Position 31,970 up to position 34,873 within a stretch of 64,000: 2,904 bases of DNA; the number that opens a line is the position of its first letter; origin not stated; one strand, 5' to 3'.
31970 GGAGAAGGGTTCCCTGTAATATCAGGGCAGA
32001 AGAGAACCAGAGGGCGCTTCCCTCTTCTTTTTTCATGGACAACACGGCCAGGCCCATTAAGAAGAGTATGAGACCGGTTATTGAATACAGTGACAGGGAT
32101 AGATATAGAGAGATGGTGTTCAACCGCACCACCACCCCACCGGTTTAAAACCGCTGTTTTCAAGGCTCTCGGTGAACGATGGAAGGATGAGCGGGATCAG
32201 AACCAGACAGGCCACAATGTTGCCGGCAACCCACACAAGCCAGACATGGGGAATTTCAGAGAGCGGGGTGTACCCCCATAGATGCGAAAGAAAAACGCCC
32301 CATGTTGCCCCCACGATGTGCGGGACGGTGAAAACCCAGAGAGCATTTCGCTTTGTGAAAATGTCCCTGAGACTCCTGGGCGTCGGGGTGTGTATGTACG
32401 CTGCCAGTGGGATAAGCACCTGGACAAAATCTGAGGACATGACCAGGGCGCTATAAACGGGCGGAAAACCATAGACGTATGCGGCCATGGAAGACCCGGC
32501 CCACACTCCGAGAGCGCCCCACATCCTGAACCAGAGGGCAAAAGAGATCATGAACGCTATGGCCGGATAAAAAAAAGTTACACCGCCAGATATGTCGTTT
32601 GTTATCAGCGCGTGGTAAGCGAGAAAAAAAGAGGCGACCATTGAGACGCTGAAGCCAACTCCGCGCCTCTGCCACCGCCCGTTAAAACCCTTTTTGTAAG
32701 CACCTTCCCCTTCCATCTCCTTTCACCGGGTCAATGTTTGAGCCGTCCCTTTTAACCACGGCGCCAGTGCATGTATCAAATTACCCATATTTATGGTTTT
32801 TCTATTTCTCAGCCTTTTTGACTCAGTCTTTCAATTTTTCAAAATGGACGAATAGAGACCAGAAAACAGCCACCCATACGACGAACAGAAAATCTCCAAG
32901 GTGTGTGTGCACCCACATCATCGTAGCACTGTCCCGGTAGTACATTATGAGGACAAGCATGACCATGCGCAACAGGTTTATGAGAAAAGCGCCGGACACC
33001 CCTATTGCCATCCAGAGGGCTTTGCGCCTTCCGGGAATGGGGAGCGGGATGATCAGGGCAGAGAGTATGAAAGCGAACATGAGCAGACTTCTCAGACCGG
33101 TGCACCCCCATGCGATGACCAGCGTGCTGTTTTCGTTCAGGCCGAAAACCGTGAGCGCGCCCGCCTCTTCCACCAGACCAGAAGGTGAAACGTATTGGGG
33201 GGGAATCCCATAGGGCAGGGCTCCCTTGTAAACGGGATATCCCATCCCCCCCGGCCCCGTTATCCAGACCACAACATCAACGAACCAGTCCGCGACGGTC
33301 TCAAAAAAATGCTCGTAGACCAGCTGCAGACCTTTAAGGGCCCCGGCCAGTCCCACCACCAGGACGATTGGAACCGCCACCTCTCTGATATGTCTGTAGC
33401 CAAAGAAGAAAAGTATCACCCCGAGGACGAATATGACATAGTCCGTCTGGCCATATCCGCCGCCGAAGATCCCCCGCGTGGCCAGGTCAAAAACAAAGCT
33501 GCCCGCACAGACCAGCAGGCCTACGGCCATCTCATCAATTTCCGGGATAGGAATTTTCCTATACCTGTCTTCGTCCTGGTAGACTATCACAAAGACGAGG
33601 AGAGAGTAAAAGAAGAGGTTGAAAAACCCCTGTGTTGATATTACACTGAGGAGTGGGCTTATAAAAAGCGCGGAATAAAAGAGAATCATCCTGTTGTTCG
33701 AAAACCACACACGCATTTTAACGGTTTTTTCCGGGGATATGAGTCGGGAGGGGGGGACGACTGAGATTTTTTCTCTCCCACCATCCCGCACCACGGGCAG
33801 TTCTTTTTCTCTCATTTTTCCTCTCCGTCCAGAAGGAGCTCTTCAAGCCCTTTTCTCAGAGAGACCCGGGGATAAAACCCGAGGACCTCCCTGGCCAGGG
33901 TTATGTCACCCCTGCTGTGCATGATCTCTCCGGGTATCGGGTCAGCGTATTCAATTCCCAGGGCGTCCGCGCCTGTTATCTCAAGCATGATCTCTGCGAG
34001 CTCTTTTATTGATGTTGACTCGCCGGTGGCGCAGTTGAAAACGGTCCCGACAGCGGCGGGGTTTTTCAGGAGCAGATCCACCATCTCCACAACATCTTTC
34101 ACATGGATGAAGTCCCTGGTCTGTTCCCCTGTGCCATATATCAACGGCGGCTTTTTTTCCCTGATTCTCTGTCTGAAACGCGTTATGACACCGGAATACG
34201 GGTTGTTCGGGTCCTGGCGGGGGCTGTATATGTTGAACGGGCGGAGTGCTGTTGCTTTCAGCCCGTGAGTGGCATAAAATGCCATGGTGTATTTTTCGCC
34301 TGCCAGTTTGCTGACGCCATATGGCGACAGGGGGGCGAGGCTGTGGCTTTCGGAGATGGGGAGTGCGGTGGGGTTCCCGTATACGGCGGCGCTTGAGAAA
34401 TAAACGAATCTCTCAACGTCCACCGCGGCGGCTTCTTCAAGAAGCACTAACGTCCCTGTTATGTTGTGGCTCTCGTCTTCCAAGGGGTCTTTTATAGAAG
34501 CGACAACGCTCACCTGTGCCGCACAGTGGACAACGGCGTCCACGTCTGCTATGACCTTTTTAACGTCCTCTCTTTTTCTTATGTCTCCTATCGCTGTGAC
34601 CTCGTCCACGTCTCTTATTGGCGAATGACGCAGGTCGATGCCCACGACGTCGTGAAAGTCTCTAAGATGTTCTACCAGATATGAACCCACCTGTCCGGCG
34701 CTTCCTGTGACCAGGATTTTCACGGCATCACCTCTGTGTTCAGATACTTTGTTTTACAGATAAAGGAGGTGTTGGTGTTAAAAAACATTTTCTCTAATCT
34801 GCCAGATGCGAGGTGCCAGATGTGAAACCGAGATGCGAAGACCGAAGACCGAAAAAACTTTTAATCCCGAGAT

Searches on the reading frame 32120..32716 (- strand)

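Call 3: search_protein_families(library=ncbifam, proteins=[window:32120-32716:-], max_evalue=0.1)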
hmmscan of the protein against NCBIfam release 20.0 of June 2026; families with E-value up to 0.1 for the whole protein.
window:32120-32716:- (198 aa): 1 family
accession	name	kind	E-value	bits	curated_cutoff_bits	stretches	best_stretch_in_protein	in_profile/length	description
NF007311.0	PRK09796.1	equivalog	0.027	13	722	1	26-84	225-285/485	PTS cellobiose/arbutin/salicin transporter subunit IIBC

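Call 4: search_protein_families(library=pfam, proteins=[window:32120-32716:-], max_evalue=0.1)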
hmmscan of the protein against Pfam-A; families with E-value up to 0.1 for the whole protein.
window:32120-32716:- (198 aa): 1 family
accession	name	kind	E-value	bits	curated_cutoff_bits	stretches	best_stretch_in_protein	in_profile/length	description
PF05231.19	MASE1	-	3.5e-06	26.8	29.8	1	31-178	14-166/299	MASE1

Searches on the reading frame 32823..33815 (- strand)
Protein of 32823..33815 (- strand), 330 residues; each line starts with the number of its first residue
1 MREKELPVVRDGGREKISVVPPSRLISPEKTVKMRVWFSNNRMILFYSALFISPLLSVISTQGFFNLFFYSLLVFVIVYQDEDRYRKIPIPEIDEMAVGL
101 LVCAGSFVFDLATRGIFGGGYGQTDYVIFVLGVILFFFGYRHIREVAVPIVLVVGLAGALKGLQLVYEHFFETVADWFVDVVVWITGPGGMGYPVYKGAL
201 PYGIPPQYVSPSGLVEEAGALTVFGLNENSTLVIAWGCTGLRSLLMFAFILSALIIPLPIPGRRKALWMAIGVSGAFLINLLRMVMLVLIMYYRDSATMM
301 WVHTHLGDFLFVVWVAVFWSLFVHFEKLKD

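Call 3: search_protein_families(library=ncbifam, proteins=[window:32823-33815:-], max_evalue=0.1)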
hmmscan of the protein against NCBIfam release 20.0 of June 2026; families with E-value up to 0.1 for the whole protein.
window:32823-33815:- (330 aa): 16 families
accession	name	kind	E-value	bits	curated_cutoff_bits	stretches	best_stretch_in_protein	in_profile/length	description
TIGR04178.1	exo_archaeo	signature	4.1e-15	55.9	23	1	233-322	2-92/97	exosortase/archaeosortase family protein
TIGR03762.1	archaeo_artC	exception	1.3e-10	41.6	100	1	43-320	5-270/274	archaeosortase C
TIGR02602.1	8TM_EpsH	subfamily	9e-10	38.5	105.55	1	229-321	143-236/241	exosortase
NF046081.1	exosort_XrtX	exception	1.8e-09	37.7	170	1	222-325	63-161/168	exosortase X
TIGR04297.1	thauma_sortase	exception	8.8e-08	32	250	1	230-324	192-288/307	thaumarchaeosortase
TIGR03110.1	exosort_Gpos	exception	1.4e-07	31.6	102.75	1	229-319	85-173/187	exosortase family protein XrtG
TIGR04177.1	exosort_XrtH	exception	1.4e-05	25.1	86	1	233-324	67-153/158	exosortase H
TIGR03763.1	cyanoexo_CrtA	exception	1.6e-05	24.5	150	1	234-325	167-258/260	cyanoexosortase A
TIGR03109.2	exosort_XrtA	exception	0.00016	21.2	208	1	229-320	162-254/261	exosortase A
NF035943.2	exosort_XrtV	exception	0.00018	20.8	313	1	232-318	171-259/270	exosortase V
NF046083.1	exosort_XrtY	exception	0.00026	20.9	160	1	228-323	79-166/168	exosortase Y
TIGR04293.1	archaeo_artF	exception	0.001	19.1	150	1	226-323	64-157/166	archaeosortase family protein ArtF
TIGR04287.1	exosort_XrtK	exception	0.0027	17.2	55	1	227-325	57-158/163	exosortase K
TIGR04151.1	exosort_VPDSG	exception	0.0049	16.3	300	1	124-176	125-181/306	VPDSG-CTERM-specific exosortase XrtC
NF033464.1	cyanoexo_CrtC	exception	0.0077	15.8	225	1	231-314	180-263/278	cyanoexosortase C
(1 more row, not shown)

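Call 4: search_protein_families(library=pfam, proteins=[window:32823-33815:-], max_evalue=0.1)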
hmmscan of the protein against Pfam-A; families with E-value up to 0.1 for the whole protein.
window:32823-33815:- (330 aa): 1 family
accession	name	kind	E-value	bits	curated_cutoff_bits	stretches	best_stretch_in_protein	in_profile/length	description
PF09721.15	Exosortase_EpsH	-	1.2e-13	51.5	25.7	1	60-322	21-251/254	Transmembrane exosortase (Exosortase_EpsH)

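Call 6: find_homologous_proteins(query=window:32823-33815:-)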
Query window:32823-33815:- (330 aa): 7 proteins with E <= 0.001 among 8000 candidates.
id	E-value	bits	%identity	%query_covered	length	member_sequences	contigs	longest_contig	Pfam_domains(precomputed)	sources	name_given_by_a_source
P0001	1.3e-215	733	100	100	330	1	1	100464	PF09721.16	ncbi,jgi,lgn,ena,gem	-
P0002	6.5e-109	382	57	92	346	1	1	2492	PF09721.16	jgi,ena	-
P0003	2.3e-100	354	55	90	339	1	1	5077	PF09721.16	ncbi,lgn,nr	ncbi:MAG: exosortase/archaeosortase family protein [Candidatus Thermoplasmatota archaeon]|nr:exosort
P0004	9.4e-98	346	53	90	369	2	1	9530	PF09721.16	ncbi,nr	ncbi:MAG: exosortase/archaeosortase family protein [Thermoplasmata archaeon]|nr:exosortase/archaeoso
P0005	3.5e-95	337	56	92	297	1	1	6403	PF09721.16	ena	-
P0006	6.9e-94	333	54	92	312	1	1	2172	PF09721.16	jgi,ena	-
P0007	1.0e-80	290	54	79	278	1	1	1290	PF09721.16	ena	-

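Call 7: find_encoding_contigs(protein=window:32823-33815:-, flank=10000, max_places=6)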
Protein window:32823-33815:- (330 aa): 4 contigs read that carry it; 3 places shown.
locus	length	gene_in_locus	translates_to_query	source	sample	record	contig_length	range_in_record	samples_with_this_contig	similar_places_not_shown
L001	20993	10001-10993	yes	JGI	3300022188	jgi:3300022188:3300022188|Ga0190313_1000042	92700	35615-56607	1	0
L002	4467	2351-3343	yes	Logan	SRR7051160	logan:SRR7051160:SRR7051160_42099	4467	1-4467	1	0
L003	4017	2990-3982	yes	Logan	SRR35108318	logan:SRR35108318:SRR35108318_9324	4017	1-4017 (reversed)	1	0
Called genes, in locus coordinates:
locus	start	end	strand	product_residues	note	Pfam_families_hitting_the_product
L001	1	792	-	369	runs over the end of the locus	PF01916:DS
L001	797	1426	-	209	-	PF00156:Pribosyltran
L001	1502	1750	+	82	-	-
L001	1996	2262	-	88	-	-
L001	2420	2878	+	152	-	PF00416:Ribosomal_S13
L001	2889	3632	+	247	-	PF01479:S4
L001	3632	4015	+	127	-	PF00411:Ribosomal_S11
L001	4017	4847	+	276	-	PF01193:RNA_pol_L, PF01000:RNA_pol_A_bac, PF14697:Fer4_21 (faint), PF13187:Fer4_9, PF00037:Fer4 (faint), PF13237:Fer4_10 (weak), PF12838:Fer4_7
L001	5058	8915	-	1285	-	PF02393:US22 (faint), PF03022:MRJP (faint), PF08450:SGL (faint), PF10282:Lactonase (faint), PF01436:NHL (weak), PF17170:DUF5128, PF01436:NHL, PF05763:DUF835, +6 more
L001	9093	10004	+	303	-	PF01073:3Beta_HSD, PF01370:Epimerase, PF02719:Polysacc_synt_2, PF04321:RmlD_sub_bind, PF13460:NAD_binding_10, PF16363:GDP_Man_Dehyd, PF07993:NAD_binding_4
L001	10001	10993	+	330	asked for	PF09721:Exosortase_EpsH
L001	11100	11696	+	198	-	PF05231:MASE1 (weak)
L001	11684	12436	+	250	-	-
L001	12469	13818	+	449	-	PF01554:MatE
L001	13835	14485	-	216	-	PF09568:RE_MjaI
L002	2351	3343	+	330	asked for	PF09721:Exosortase_EpsH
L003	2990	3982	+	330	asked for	PF09721:Exosortase_EpsH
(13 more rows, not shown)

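Call 8: find_encoding_contigs(protein=P0004, flank=10000, max_places=3)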
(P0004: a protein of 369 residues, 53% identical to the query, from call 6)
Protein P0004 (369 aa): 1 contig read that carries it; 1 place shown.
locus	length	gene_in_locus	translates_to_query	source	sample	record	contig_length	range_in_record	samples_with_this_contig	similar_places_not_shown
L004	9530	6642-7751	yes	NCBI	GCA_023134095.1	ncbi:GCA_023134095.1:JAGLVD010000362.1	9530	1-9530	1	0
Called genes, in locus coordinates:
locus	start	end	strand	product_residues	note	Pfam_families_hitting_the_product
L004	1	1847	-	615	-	PF13620:CarboxypepD_reg (faint)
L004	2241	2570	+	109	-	-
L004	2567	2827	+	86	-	-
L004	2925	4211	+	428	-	PF00464:SHMT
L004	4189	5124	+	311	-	PF03168:LEA_2 (weak)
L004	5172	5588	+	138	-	PF11969:DcpS_C, PF01230:HIT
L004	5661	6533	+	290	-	-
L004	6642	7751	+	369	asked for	PF09721:Exosortase_EpsH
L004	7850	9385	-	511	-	PF02885:Glycos_trans_3N, PF00591:Glycos_transf_3, PF07831:PYNP_C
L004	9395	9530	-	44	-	PF00016:RuBisCO_large (weak)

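Call 9: find_encoding_contigs(protein=P0005, flank=10000, max_places=3)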
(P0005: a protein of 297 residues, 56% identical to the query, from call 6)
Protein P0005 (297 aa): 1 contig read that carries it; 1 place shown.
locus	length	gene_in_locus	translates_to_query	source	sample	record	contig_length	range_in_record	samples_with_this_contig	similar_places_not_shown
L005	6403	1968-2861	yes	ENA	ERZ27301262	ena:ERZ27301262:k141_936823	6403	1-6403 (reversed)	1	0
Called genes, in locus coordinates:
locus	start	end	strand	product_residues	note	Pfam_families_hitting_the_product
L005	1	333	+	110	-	?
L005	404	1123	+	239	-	-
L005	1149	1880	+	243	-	PF08843:AbiEii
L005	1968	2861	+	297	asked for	PF09721:Exosortase_EpsH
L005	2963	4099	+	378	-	PF06508:QueC (weak)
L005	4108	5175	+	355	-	PF04007:DUF354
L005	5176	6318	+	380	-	-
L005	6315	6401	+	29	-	?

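Call 10: find_encoding_contigs(protein=P0003, flank=10000, max_places=3)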
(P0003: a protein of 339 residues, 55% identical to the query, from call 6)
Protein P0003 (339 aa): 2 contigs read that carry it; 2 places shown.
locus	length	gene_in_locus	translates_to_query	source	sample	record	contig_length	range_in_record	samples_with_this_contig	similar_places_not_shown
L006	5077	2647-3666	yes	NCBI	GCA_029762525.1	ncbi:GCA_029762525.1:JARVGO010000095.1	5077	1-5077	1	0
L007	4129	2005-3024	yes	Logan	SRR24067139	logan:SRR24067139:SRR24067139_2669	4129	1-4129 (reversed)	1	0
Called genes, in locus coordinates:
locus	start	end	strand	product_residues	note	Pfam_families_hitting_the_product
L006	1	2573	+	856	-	?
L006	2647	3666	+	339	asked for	PF09721:Exosortase_EpsH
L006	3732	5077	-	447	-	PF02885:Glycos_trans_3N, PF00591:Glycos_transf_3, PF07831:PYNP_C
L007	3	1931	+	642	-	?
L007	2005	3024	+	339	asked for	PF09721:Exosortase_EpsH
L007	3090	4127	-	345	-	?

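Call 27: find_related_loci(query=A1, collection=genome_contigs, flank=10000)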
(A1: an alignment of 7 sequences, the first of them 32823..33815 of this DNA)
Query A1 (330 aa) in genome_contigs; peptide patterns used: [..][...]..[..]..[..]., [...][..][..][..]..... (x = any residue, [..] = any of these).
153 stretches matched a pattern; 1 encode a relative of the query (tblastn E <= 1e-3); 1 distinct loci.
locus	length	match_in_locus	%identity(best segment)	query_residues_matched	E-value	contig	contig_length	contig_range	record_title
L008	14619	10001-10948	53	29-325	4e-108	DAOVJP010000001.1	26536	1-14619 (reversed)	MAG TPA_asm: Thermoplasmata archaeon isolate CSMAG_1396 CSMAG_1396_k141_38874_length_26536_cov_9.0000, whole genome shot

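Call 35: list_cluster_members(proteins=[window:32823-33815:-, window:34901-38758:+])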
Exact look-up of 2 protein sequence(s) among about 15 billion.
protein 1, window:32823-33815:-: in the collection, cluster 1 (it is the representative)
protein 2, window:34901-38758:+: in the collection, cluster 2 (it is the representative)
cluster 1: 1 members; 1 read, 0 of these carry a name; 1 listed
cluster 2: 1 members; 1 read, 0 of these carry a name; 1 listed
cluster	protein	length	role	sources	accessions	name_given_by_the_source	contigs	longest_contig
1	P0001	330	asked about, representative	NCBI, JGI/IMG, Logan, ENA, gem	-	-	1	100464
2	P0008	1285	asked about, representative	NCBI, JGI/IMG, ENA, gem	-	-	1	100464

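Call 67: find_related_loci(query=A1, collection=metagenome_contigs, flank=10000)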
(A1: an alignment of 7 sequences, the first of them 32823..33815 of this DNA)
Query A1 (330 aa) in metagenome_contigs; peptide patterns used: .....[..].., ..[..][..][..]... (x = any residue, [..] = any of these).
172 stretches matched a pattern; 3 encode a relative of the query (tblastn E <= 1e-3); 3 distinct loci.
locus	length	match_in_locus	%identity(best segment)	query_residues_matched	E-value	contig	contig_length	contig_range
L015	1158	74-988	57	23-325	9e-122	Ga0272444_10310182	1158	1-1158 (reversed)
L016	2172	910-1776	52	14-325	3e-110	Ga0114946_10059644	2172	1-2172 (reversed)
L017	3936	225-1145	40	10-324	1e-66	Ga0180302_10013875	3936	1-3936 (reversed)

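Call 70: search_protein_families(library=pfam, proteins=[L017:1561-3555:-, L017:1162-1536:-, L017:273-1175:+, L005:404-1123:+, L005:2963-4099:+, L005:5176-6318:+], max_evalue=0.01)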
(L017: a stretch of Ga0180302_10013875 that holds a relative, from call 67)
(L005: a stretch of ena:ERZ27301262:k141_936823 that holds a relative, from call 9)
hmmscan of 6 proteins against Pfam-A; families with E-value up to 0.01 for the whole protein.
L017:1561-3555:- (664 aa): 2 families
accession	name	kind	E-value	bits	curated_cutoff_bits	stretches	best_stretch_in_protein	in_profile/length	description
PF05763.18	DUF835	-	5.4e-27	94.7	33.1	1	521-640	15-136/136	Protein of unknown function (DUF835)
PF16927.11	HisKA_7TM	-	4.1e-10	40.3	28.6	1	18-241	3-222/224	N-terminal 7TM region of histidine kinase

L017:1162-1536:- (124 aa): 3 families
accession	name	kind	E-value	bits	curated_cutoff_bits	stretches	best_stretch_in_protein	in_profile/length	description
PF13412.12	HTH_24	-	1.4e-06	28.2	21.9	1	48-77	19-48/48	Winged helix-turn-helix DNA-binding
PF12840.13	HTH_20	-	2.4e-06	27.8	27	1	30-74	1-46/51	Helix-turn-helix domain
PF01978.25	TrmB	-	0.00059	20.1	25.6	1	42-78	18-54/68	Sugar-specific transcriptional regulator TrmB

L017:273-1175:+ (300 aa): 1 family
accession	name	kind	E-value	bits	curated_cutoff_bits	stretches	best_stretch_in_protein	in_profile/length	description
PF09721.15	Exosortase_EpsH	-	5.1e-18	65.8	25.7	1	42-289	28-251/254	Transmembrane exosortase (Exosortase_EpsH)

L005:404-1123:+ (239 aa): 1 family
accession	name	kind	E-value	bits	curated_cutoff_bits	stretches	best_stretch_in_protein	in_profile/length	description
PF09407.15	AbiEi_1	-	1.9e-08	35.1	22.2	1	74-200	9-141/142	AbiEi antitoxin C-terminal domain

L005:2963-4099:+ (378 aa): 2 families
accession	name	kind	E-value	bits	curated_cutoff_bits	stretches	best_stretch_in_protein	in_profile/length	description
PF06508.19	QueC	-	3e-06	27.3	22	1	67-135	2-71/210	Queuosine biosynthesis protein QueC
PF01171.26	ATP_bind_3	-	0.0039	17.4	27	1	67-119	2-60/182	PP-loop family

L005:5176-6318:+ (380 aa): 0 families

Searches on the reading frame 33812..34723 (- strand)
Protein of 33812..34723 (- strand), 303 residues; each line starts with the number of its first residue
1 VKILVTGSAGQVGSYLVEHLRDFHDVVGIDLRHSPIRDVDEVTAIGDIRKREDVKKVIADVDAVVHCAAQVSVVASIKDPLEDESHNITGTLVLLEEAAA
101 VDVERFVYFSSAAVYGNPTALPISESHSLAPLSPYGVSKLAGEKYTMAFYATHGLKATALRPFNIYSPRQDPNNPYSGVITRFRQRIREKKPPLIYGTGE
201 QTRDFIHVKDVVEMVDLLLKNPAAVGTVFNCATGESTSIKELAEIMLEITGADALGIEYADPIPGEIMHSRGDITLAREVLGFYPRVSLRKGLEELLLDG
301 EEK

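Call 3: search_protein_families(library=ncbifam, proteins=[window:33812-34723:-], max_evalue=0.1)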
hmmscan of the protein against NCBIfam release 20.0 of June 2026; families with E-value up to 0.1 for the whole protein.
window:33812-34723:- (303 aa): 39 families (the best 25 are shown)
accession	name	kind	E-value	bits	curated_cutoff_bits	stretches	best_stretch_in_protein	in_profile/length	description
TIGR04180.1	EDH_00030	hypoth_equivalog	8.7e-43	146.5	475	1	3-286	1-295/297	NAD-dependent 4,6-dehydratase LegB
NF011728.1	PRK15181.1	equivalog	5.7e-41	140.7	760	1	43-296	73-333/348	Vi polysaccharide biosynthesis UDP-N-acetylglucosaminuronic acid C-4 epimerase TviC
TIGR01179.1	galE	equivalog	2.1e-40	138.6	262.3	1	2-289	1-314/332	UDP-glucose 4-epimerase GalE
TIGR01181.1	dTDP_gluc_dehyt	equivalog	3.1e-39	134.9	365.1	1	2-295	1-306/321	dTDP-glucose 4,6-dehydratase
TIGR02197.1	heptose_epim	equivalog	1.5e-35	122.9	274.6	1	3-295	1-308/316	ADP-glyceromanno-heptose 6-epimerase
NF047922.1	GDPFucSynFcl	equivalog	5.2e-23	82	500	1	2-295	4-296/308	GDP-L-fucose synthase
TIGR01472.1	gmd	equivalog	8.8e-23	81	415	1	3-252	3-270/342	GDP-mannose 4,6-dehydratase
NF008360.0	PRK11150.1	equivalog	5e-22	78.5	452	1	3-255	2-259/310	ADP-glyceromanno-heptose 6-epimerase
NF007956.0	PRK10675.1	subfamily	2.1e-21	76.4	394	1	1-217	1-239/338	UDP-glucose 4-epimerase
NF042422.1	oxyalk_red_OleD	equivalog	7.3e-19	68.3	580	1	1-253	1-253/329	2-alkyl-3-oxoalkanoate reductase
TIGR03466.1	HpnA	hypoth_equivalog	2.1e-17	63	367.65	1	1-213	1-211/327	hopanoid-associated sugar epimerase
NF052578.1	StrlDmthSdmBMthl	equivalog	2.3e-17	63.8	600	1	1-253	1-248/328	sterol demethylase protein SdmB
NF041293.1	G6PDh_Azf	equivalog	1.3e-15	57.5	400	1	3-165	5-182/252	NAD-dependent glucose-6-phosphate dehydrogenase Azf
NF007490.0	PRK10084.1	subfamily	1.8e-15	56.8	649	1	1-230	1-257/361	dTDP-glucose 4,6-dehydratase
TIGR01214.1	rmlD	equivalog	3.6e-15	55.8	224.05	1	2-252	1-228/285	dTDP-4-dehydrorhamnose reductase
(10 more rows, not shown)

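Call 4: search_protein_families(library=pfam, proteins=[window:33812-34723:-], max_evalue=0.1)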
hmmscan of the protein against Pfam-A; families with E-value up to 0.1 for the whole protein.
window:33812-34723:- (303 aa): 10 families
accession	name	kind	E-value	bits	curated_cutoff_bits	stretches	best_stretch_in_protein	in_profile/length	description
PF01370.27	Epimerase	-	7.5e-62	209.3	20.9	1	3-232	1-240/240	NAD dependent epimerase/dehydratase family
PF16363.11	GDP_Man_Dehyd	-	5e-57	194.3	27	1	4-295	1-331/332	GDP-mannose 4,6 dehydratase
PF04321.23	RmlD_sub_bind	-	6.2e-20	71.9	27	1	1-254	1-235/287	RmlD substrate binding domain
PF01073.25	3Beta_HSD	-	7.9e-20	71.5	22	1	4-215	1-225/280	3-beta hydroxysteroid dehydrogenase/isomerase family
PF02719.21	Polysacc_synt_2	-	1.1e-18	68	20.2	1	36-255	36-256/293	Polysaccharide biosynthesis protein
PF07993.18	NAD_binding_4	-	1.5e-12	47.7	20.1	1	51-184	79-220/258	Male sterility protein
PF13460.12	NAD_binding_10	-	6.2e-10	39.7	27.2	1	7-167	1-148/184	NAD(P)H-binding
PF01113.26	DapB_N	-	0.015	15.8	25.6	1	1-91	1-98/124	Dihydrodipicolinate reductase, N-terminus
PF05368.20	NmrA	-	0.016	15.3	27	0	2-108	4-104/298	NmrA-like family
PF03447.22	NAD_binding_3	-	0.059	14.5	24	0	9-89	2-87/116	Homoserine dehydrogenase, NAD binding domain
